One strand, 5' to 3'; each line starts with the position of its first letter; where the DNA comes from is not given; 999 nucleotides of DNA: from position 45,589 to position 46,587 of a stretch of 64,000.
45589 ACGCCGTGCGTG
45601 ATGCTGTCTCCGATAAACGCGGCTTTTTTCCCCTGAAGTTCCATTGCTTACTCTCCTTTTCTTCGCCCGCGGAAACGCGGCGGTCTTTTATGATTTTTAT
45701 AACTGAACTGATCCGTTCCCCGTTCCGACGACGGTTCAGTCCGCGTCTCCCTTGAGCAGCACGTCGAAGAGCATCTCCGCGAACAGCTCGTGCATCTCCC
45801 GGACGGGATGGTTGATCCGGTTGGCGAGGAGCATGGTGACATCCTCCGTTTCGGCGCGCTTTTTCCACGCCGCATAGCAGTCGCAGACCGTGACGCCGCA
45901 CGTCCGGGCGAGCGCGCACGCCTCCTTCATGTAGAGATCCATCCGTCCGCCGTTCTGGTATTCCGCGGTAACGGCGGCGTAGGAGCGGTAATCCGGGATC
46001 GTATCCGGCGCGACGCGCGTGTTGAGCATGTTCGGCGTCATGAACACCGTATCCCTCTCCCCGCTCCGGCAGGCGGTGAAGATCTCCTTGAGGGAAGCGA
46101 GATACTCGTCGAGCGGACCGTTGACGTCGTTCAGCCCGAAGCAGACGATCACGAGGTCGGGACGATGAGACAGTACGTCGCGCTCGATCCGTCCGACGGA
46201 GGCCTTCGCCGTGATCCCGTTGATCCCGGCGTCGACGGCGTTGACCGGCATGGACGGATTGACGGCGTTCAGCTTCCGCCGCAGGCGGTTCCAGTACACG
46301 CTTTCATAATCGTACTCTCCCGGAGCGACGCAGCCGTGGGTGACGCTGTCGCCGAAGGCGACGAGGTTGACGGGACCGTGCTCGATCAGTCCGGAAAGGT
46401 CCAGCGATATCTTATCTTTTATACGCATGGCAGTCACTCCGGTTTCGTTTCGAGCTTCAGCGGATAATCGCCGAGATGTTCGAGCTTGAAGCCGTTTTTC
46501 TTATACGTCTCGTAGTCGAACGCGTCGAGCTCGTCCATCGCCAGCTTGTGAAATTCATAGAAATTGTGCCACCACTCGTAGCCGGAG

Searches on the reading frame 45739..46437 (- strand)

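Call 99: search_protein_families(library=pfam, proteins=[window:45739-46437:-], max_evalue=0.00001)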
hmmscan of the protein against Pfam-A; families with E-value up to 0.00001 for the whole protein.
window:45739-46437:- (233 aa): 3 families
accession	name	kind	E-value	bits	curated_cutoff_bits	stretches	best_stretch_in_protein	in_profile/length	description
PF13472.12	Lipase_GDSL_2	-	9.2e-17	62.5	32.9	1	27-198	1-160/178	GDSL-like Lipase/Acylhydrolase family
PF00657.28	Lipase_GDSL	-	9.8e-08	32.8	23.6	1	25-144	1-134/208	GDSL-like Lipase/Acylhydrolase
PF25182.1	NonGDSL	-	1.7e-07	31.2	80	1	20-159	25-163/220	Non-GDSL lipase-like family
